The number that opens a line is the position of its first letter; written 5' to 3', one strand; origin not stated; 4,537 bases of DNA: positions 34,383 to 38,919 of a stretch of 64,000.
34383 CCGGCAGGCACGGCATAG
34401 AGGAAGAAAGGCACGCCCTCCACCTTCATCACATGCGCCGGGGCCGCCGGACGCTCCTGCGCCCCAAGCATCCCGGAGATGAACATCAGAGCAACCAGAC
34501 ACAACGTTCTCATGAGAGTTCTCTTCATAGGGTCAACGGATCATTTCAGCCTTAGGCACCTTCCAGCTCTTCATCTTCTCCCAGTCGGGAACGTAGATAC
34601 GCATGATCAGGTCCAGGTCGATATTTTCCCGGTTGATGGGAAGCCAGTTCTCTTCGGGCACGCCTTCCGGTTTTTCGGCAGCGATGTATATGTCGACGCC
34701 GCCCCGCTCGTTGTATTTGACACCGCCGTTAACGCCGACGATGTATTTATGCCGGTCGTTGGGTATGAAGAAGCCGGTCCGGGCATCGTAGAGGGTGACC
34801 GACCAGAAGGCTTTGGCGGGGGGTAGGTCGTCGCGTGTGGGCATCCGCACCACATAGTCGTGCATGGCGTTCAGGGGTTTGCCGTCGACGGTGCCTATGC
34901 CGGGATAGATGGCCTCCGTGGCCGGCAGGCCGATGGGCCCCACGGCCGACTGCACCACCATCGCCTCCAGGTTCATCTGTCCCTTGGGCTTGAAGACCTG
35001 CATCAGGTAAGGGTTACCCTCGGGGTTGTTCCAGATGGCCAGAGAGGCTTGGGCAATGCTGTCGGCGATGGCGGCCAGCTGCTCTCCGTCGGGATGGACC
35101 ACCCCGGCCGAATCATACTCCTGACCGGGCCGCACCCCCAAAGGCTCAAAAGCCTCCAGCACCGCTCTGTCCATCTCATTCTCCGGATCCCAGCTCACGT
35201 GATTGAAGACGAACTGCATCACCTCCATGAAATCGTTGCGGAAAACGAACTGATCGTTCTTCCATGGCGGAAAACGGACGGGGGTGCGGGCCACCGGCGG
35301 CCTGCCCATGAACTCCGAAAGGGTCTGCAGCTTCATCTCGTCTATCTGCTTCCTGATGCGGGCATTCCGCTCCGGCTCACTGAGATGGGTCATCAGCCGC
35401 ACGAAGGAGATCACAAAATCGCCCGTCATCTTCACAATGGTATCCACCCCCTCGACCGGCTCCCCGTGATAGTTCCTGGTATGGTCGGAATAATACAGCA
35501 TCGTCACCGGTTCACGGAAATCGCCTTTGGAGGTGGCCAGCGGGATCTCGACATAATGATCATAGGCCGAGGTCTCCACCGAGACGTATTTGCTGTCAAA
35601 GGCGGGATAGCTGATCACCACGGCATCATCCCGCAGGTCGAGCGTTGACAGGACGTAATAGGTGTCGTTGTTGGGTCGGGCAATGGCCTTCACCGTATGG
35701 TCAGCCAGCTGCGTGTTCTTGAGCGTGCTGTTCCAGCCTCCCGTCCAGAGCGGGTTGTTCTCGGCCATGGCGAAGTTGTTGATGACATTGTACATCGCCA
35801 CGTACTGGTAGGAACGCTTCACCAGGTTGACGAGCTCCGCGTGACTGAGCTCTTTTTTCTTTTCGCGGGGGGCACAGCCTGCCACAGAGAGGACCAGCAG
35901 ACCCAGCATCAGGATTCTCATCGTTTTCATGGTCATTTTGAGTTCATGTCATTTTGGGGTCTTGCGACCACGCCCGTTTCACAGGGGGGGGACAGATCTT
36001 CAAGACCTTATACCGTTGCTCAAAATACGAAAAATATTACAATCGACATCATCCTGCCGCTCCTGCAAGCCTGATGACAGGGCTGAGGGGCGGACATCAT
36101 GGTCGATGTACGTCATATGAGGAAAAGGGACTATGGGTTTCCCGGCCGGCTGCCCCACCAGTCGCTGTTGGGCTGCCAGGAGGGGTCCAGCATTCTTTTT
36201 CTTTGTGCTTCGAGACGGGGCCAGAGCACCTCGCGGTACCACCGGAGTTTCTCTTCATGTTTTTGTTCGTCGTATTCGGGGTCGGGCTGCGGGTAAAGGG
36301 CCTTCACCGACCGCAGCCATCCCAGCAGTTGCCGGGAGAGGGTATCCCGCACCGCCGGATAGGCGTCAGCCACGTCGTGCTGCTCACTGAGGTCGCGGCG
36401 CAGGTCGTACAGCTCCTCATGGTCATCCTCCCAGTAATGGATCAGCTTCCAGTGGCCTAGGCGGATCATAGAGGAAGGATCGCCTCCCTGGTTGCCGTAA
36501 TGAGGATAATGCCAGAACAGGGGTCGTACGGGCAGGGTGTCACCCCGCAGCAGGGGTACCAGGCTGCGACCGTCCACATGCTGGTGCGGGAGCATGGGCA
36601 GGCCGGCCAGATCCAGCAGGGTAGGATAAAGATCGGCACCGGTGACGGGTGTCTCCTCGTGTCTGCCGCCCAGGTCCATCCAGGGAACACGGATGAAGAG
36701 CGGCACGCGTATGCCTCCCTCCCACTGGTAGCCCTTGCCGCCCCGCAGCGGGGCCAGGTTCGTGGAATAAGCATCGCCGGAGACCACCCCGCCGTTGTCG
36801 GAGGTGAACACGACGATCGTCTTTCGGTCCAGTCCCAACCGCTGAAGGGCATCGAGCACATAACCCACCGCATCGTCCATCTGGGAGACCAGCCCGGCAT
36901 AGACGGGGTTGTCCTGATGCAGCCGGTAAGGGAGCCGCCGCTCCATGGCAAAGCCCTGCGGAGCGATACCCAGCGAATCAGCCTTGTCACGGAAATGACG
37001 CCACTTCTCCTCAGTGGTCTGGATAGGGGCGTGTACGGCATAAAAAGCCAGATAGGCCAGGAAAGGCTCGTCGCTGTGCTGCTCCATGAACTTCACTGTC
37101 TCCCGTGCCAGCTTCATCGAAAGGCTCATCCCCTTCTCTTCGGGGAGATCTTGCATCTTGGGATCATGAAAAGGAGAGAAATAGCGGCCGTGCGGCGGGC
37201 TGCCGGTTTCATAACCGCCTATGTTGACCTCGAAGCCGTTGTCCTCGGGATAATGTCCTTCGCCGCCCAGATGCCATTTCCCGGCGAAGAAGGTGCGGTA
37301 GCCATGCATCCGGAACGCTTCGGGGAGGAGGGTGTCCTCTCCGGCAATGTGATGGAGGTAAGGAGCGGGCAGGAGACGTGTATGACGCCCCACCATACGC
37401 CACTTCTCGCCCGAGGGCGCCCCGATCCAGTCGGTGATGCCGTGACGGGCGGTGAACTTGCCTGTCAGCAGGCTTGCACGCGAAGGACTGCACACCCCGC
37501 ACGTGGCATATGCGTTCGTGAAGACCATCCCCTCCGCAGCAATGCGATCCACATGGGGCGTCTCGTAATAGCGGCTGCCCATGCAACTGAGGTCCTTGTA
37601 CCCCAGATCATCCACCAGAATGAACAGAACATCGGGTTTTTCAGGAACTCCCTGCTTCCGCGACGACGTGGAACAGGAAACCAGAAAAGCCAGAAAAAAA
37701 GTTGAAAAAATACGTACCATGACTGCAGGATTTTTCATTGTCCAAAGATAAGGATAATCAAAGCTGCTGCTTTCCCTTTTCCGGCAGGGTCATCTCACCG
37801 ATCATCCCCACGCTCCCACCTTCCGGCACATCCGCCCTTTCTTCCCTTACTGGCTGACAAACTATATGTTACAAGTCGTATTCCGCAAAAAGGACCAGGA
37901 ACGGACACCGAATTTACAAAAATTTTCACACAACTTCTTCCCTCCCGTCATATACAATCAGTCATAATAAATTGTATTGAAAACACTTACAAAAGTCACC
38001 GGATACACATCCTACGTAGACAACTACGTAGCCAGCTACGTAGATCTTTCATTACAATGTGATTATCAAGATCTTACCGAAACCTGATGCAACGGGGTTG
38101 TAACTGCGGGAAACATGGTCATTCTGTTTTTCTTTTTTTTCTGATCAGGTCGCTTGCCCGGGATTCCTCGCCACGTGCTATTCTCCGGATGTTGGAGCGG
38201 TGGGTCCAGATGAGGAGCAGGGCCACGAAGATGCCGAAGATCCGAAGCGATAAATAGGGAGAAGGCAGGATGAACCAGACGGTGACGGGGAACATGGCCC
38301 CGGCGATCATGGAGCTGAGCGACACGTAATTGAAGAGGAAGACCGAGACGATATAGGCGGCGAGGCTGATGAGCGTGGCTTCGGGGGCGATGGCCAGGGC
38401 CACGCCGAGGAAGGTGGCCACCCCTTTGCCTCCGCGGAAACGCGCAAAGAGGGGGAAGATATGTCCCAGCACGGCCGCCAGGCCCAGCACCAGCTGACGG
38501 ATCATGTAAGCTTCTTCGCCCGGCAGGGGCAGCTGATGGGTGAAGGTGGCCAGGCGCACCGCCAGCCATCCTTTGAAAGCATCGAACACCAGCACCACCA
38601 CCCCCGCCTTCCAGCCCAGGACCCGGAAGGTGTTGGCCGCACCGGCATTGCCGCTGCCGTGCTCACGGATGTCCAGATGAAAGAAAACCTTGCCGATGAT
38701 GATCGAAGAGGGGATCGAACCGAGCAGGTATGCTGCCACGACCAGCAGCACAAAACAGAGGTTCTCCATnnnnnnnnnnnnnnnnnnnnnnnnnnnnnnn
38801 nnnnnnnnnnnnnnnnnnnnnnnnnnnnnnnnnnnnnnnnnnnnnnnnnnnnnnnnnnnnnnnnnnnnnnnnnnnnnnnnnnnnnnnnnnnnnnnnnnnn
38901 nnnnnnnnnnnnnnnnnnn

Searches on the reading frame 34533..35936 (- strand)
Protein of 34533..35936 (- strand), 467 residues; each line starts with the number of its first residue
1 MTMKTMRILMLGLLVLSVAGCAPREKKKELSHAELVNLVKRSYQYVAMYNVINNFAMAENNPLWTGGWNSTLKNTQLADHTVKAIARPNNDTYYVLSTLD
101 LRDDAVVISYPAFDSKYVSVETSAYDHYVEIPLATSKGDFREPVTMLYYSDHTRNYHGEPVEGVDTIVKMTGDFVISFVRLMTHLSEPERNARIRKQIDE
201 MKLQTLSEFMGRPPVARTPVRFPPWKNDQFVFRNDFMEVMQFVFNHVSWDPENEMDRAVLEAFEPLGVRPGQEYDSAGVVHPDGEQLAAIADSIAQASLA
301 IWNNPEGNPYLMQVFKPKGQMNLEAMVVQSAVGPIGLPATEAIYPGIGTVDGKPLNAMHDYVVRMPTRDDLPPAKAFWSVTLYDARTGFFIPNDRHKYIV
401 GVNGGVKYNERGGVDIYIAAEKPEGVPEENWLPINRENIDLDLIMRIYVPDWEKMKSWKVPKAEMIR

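Call 8: search_protein_families(library=pfam, proteins=[window:34533-35936:-])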
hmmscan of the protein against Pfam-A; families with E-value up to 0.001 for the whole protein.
window:34533-35936:- (467 aa): 2 families
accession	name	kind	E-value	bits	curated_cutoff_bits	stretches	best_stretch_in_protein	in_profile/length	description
PF06742.16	DUF1214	-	7.1e-25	88.1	25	1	351-451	12-111/112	Protein of unknown function (DUF1214)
PF06863.17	DUF1254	-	3.9e-12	47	22.2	1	73-202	6-130/133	Protein of unknown function (DUF1254)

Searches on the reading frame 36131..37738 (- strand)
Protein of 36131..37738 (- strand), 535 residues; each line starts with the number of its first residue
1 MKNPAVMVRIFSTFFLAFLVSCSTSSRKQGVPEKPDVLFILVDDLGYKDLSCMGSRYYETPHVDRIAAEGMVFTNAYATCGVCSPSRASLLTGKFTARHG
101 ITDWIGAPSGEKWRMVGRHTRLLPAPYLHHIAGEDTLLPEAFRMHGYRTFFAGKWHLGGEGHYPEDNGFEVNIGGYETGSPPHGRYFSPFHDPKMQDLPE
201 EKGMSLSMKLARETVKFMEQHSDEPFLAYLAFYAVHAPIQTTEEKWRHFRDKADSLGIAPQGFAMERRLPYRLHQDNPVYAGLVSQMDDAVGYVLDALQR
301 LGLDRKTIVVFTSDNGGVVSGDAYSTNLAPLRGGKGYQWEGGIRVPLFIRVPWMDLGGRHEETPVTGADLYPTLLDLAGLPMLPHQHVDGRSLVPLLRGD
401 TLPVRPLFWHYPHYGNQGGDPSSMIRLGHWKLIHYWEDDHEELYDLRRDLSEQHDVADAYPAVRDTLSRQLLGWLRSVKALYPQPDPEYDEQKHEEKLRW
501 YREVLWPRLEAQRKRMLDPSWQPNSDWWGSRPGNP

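Call 8: search_protein_families(library=pfam, proteins=[window:36131-37738:-])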
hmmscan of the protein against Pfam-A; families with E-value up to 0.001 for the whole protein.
window:36131-37738:- (535 aa): 3 families
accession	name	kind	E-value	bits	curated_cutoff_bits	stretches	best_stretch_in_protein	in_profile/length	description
PF00884.28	Sulfatase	-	2.1e-54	185.3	25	1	35-379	1-300/301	Sulfatase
PF16347.10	SGSH_C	-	1.7e-15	57.9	29.3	1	336-471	9-148/154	N-sulphoglucosamine sulphohydrolase, C-terminal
PF01663.27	Phosphodiest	-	6.5e-07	29.7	23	1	37-316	1-220/342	Type I phosphodiesterase / nucleotide pyrophosphatase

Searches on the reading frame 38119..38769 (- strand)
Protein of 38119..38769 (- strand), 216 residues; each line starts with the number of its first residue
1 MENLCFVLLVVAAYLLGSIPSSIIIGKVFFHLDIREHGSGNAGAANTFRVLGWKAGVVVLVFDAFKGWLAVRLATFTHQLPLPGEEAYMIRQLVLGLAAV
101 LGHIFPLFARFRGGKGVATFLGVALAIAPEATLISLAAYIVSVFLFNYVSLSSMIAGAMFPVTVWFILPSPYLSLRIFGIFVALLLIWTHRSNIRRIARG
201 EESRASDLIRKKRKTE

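Call 8: search_protein_families(library=pfam, proteins=[window:38119-38769:-])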
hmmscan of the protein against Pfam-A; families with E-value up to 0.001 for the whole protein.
window:38119-38769:- (216 aa): 1 family
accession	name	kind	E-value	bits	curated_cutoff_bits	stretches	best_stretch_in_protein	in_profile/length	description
PF02660.20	G3P_acyltransf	-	2.5e-56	190.7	24.1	1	12-197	1-164/164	Glycerol-3-phosphate acyltransferase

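Call 19: find_encoding_contigs(protein=window:38119-38769:-, flank=3000, max_places=6)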
Protein window:38119-38769:- (216 aa): 2 contigs read that carry it; 1 place shown.
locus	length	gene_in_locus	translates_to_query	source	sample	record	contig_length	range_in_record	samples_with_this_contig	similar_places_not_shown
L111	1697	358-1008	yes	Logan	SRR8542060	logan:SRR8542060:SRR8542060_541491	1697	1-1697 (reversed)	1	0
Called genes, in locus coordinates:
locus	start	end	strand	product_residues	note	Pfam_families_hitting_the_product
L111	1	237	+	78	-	?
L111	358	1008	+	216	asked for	PF02660:G3P_acyltransf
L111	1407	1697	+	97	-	?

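Call 70: find_homologous_proteins(query=window:38119-38769:-, max_evalue=1e-40)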
Query window:38119-38769:- (216 aa): 5161 proteins with E <= 1e-40 among 8000 candidates; the best 120 are listed.
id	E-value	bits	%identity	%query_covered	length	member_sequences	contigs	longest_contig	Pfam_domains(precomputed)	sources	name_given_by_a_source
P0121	2.5e-133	460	100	100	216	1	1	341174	PF02660.21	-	-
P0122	7.0e-117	407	89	99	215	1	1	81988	PF02660.21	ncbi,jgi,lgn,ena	-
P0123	3.1e-100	352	77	99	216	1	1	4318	PF02660.21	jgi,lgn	jgi:glycerol-3-phosphate acyltransferase PlsY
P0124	4.0e-100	352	76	97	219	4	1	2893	PF02660.21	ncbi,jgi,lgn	-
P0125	5.0e-100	352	76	100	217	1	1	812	PF02660.21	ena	-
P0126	7.0e-100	351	76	99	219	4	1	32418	PF02660.21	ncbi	-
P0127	2.8e-98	346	73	100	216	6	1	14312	PF02660.21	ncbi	-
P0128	6.9e-97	341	74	99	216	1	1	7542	PF02660.21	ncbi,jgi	jgi:glycerol-3-phosphate acyltransferase PlsY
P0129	1.4e-96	340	74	99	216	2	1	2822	PF02660.21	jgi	jgi:glycerol-3-phosphate acyltransferase PlsY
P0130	5.8e-86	306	68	96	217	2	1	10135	PF02660.21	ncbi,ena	-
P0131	6.1e-86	306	67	100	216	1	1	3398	PF02660.21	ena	-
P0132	8.7e-86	305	66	99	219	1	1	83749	PF02660.21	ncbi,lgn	-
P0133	1.6e-83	298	67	99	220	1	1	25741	PF02660.21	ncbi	-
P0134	2.1e-83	297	66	99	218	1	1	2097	PF02660.21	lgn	-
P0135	2.8e-82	294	65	99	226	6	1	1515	PF02660.21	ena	-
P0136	2.4e-80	287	67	95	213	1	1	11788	PF02660.21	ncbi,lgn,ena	-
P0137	5.8e-75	270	61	100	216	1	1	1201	PF02660.21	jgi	-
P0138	1.9e-68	248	59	98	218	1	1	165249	PF02660.21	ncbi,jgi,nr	ncbi:MAG: glycerol-3-phosphate 1-O-acyltransferase PlsY [Chlorobi bacterium]|nr:glycerol-3-phosphate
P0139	8.2e-67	243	56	100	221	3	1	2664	PF02660.21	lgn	-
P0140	2.4e-66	242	55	99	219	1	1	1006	PF02660.21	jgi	jgi:glycerol-3-phosphate acyltransferase PlsY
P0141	2.8e-66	241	56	99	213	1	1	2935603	PF02660.21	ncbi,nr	ncbi:MAG: glycerol-3-phosphate 1-O-acyltransferase PlsY [Bacteroidales bacterium]|nr:MAG: glycerol-3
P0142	3.7e-66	241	56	97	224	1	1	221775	PF02660.21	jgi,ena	-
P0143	3.7e-64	234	52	100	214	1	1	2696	PF02660.21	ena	-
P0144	5.0e-64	234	52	100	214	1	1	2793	PF02660.21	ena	-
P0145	5.8e-64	234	52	99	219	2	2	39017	PF02660.21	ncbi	-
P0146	6.8e-64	234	52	100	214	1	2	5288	PF02660.21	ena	-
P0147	7.1e-64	233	56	96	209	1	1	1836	PF02660.21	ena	-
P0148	7.1e-64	233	52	100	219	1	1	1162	PF02660.21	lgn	-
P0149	8.1e-64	233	54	95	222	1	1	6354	PF02660.21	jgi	jgi:glycerol-3-phosphate acyltransferase PlsY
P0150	1.1e-63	233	50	94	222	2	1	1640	PF02660.21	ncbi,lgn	-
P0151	1.3e-63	233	55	98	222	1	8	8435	PF02660.21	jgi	jgi:glycerol-3-phosphate acyltransferase PlsY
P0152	1.5e-63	232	52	100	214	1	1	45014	PF02660.21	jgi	jgi:glycerol-3-phosphate acyltransferase PlsY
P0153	1.7e-63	232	53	90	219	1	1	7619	PF02660.21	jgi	jgi:glycerol-3-phosphate acyltransferase PlsY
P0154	1.9e-63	232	53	100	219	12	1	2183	PF02660.21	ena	-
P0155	2.1e-63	232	55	94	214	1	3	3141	PF02660.21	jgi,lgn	jgi:glycerol-3-phosphate acyltransferase PlsY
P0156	2.3e-63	232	51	100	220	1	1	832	PF02660.21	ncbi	-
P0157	2.3e-63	232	53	98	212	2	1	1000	PF02660.21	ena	-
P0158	2.4e-63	232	52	100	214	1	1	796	PF02660.21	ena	-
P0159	2.4e-63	232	54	98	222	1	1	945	PF02660.21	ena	-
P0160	2.5e-63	232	52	95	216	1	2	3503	PF02660.21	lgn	-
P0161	3.4e-63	231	50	93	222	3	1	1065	PF02660.21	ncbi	-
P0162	3.4e-63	231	56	94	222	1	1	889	PF02660.21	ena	-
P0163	3.5e-63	231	55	94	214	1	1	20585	PF02660.21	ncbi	-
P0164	3.7e-63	231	55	99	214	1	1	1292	PF02660.21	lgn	-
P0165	4.1e-63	231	53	99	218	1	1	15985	PF02660.21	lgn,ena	-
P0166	4.4e-63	231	55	98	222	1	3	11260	PF02660.21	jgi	jgi:glycerol-3-phosphate acyltransferase PlsY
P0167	4.6e-63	231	56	94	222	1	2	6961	PF02660.21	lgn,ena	-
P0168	4.8e-63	231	52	96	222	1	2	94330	PF02660.21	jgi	jgi:acyl phosphate:glycerol-3-phosphate acyltransferase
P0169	5.0e-63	231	56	94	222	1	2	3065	PF02660.21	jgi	-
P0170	5.1e-63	231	56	94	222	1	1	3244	PF02660.21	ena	-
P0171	7.0e-63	230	53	99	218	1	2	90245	PF02660.21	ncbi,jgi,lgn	-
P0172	8.3e-63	230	52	100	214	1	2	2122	PF02660.21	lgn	-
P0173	8.3e-63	230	55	96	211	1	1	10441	PF02660.21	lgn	-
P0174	8.4e-63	230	54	94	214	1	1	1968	PF02660.21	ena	-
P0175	8.9e-63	230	51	100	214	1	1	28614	PF02660.21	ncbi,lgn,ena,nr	ncbi:MAG: glycerol-3-phosphate 1-O-acyltransferase PlsY [Bacteroidales bacterium]|nr:glycerol-3-phos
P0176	1.4e-62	229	54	92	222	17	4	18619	PF02660.21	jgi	jgi:glycerol-3-phosphate acyltransferase PlsY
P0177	1.4e-62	229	55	98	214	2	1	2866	PF02660.21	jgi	-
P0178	1.7e-62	229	53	100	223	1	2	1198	PF02660.21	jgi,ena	-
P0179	2.6e-62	228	53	100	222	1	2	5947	PF02660.21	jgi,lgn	jgi:glycerol-3-phosphate acyltransferase PlsY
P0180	2.9e-62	228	54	92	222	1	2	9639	PF02660.21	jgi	jgi:glycerol-3-phosphate acyltransferase PlsY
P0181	3.1e-62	228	54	92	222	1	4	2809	PF02660.21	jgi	jgi:glycerol-3-phosphate acyltransferase PlsY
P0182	3.9e-62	228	54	92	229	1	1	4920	PF02660.21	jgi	jgi:glycerol-3-phosphate acyltransferase PlsY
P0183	4.7e-62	228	52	100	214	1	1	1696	PF02660.21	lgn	-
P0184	4.9e-62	227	54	96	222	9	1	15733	PF02660.21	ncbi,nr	ncbi:MAG: glycerol-3-phosphate 1-O-acyltransferase PlsY [Bacteroidales bacterium]|nr:glycerol-3-phos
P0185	5.1e-62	227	53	97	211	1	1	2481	PF02660.21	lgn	-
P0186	5.2e-62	227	52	99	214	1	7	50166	PF02660.21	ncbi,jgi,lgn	jgi:glycerol-3-phosphate acyltransferase PlsY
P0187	5.4e-62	227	50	100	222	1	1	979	PF02660.21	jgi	jgi:glycerol-3-phosphate acyltransferase PlsY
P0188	5.8e-62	227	50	100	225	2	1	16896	PF02660.21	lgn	-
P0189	6.1e-62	227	51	100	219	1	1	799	PF02660.21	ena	-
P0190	7.0e-62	227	54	96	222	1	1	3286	PF02660.21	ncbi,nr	ncbi:MAG: glycerol-3-phosphate 1-O-acyltransferase PlsY [Bacteroidales bacterium]|nr:glycerol-3-phos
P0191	7.6e-62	227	53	98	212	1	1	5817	PF02660.21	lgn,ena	-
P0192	9.2e-62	227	56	90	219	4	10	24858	PF02660.21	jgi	jgi:acyl phosphate:glycerol-3-phosphate acyltransferase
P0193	1.0e-61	226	54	96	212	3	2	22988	PF02660.21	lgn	-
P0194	1.3e-61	226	53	94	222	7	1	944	PF02660.21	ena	-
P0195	1.3e-61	226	52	96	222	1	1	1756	PF02660.21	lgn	-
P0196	1.3e-61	226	54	95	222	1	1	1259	PF02660.21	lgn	-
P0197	1.3e-61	226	54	95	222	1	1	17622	PF02660.21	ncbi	-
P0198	1.5e-61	226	58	95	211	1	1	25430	PF02660.21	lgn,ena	-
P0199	1.5e-61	226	52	99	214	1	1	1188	PF02660.21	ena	-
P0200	1.7e-61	226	53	100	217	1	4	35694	PF02660.21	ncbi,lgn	-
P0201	1.8e-61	226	52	96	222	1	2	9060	PF02660.21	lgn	-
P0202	1.8e-61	226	52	92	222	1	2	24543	PF02660.21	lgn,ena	-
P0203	2.0e-61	225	53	95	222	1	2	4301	PF02660.21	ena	-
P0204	2.1e-61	225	53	98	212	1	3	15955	PF02660.21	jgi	-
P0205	2.7e-61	225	51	94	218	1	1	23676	PF02660.21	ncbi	-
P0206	2.9e-61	225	51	96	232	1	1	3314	PF02660.21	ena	-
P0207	3.0e-61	225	53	95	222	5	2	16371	PF02660.21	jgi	jgi:glycerol-3-phosphate acyltransferase PlsY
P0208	3.1e-61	225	48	100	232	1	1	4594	PF02660.21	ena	-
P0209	3.2e-61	225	53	94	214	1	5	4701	PF02660.21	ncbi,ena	-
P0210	3.5e-61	225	53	96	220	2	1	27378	PF02660.21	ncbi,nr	ncbi:MAG: glycerol-3-phosphate 1-O-acyltransferase PlsY [Bacteroidales bacterium]|nr:glycerol-3-phos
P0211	4.0e-61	224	56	97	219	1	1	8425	PF02660.21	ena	-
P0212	4.3e-61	224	52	96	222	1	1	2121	PF02660.21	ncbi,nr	ncbi:MAG TPA: glycerol-3-phosphate 1-O-acyltransferase PlsY [Bacteroidales bacterium]|nr:glycerol-3-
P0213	4.4e-61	224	51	96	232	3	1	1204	PF02660.21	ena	-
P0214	4.7e-61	224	51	99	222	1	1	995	PF02660.21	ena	-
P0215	4.8e-61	224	55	98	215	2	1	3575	PF02660.21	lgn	-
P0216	5.0e-61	224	56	97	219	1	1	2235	PF02660.21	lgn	-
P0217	6.7e-61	224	53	99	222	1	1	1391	PF02660.21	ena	-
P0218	7.1e-61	224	53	96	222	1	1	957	PF02660.21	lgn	-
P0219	7.4e-61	224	51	95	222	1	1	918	PF02660.21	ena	-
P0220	7.4e-61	224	54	100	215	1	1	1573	PF02660.21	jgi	jgi:glycerol-3-phosphate acyltransferase PlsY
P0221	7.9e-61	224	53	96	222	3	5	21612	PF02660.21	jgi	jgi:glycerol-3-phosphate acyltransferase PlsY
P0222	7.9e-61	223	54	92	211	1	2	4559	PF02660.21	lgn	-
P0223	8.0e-61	223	54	97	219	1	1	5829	PF02660.21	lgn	-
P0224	9.8e-61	223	55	94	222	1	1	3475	PF02660.21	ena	-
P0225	9.9e-61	223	49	100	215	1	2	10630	PF02660.21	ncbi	-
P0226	9.9e-61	223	52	95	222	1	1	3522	PF02660.21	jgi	jgi:glycerol-3-phosphate acyltransferase PlsY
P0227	1.1e-60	223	54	95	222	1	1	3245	PF02660.21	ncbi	-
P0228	1.3e-60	223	50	95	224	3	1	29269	PF02660.21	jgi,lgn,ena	-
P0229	1.3e-60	223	52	100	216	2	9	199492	PF02660.21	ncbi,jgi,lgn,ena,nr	ncbi:MAG TPA: acyl-phosphate glycerol 3-phosphate acyltransferase [Bacteroidales bacterium]|nr:MAG: 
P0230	1.4e-60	223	51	100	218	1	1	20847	PF02660.21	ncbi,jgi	jgi:glycerol-3-phosphate acyltransferase PlsY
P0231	1.5e-60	223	52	100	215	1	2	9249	PF02660.21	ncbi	-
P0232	1.5e-60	223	53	94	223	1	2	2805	PF02660.21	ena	-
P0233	1.5e-60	223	50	99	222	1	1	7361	PF02660.21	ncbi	-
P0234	1.8e-60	222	53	99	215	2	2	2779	PF02660.21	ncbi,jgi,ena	-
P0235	1.9e-60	222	53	93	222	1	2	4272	PF02660.21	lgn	-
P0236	2.2e-60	222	52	96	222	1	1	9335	PF02660.21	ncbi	-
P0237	2.2e-60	222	53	98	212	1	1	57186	PF02660.21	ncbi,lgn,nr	ncbi:MAG: glycerol-3-phosphate 1-O-acyltransferase PlsY [Bacteroidia bacterium]|nr:glycerol-3-phosph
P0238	2.3e-60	222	50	100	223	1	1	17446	PF02660.21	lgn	-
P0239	2.3e-60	222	53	90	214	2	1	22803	PF02660.21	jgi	-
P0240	2.4e-60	222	53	93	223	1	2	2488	PF02660.21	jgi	jgi:glycerol-3-phosphate acyltransferase PlsY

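Call 71: find_encoding_contigs(protein=P0122, flank=10000, max_places=2)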
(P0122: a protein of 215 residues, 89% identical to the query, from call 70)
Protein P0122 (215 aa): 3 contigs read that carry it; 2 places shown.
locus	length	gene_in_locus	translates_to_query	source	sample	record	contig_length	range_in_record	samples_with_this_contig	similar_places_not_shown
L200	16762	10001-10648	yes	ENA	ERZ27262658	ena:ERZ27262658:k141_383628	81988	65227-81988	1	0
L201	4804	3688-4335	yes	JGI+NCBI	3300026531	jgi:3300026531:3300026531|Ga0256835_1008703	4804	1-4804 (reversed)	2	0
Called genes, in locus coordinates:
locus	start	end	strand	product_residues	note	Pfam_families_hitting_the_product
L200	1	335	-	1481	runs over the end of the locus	PF05593:RHS_repeat (faint)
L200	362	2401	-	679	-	PF18962:Por_Secre_tail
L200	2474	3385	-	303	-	-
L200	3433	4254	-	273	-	PF00106:adh_short, PF01370:Epimerase (weak), PF08659:KR, PF13561:adh_short_C2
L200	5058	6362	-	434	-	PF00285:Citrate_synt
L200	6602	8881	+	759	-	PF00390:malic, PF03949:Malic_M, PF01515:PTA_PTB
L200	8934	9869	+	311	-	PF00056:Ldh_1_N, PF02866:Ldh_1_C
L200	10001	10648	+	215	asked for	PF02660:G3P_acyltransf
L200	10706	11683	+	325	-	-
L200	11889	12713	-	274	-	PF00924:MS_channel_2nd, PF21082:MS_channel_3rd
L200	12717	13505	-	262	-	PF19293:CdaA_N, PF02457:DAC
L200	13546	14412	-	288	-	PF00809:Pterin_bind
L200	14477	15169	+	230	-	PF02223:Thymidylate_kin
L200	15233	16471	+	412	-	PF07291:MauE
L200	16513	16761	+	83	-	?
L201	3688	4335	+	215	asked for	PF02660:G3P_acyltransf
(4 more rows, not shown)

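Call 72: find_encoding_contigs(protein=P0126, flank=10000, max_places=2)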
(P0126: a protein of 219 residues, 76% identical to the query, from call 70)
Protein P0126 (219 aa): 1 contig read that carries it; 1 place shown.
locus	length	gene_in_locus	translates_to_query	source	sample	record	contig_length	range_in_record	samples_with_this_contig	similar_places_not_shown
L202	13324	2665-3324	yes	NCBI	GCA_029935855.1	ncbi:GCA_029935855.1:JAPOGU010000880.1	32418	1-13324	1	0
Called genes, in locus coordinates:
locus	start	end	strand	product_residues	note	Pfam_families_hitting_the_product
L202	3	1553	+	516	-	?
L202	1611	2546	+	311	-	PF00056:Ldh_1_N, PF02866:Ldh_1_C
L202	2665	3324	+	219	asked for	PF02660:G3P_acyltransf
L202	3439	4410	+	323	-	-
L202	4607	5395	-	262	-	PF19293:CdaA_N, PF02457:DAC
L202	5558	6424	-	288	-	PF00809:Pterin_bind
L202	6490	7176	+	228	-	PF01712:dNK (faint), PF02223:Thymidylate_kin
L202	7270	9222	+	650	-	PF00884:Sulfatase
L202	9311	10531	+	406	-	PF07291:MauE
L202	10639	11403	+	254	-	PF00121:TIM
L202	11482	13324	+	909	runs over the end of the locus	PF01738:DLH (faint), PF00326:Peptidase_S9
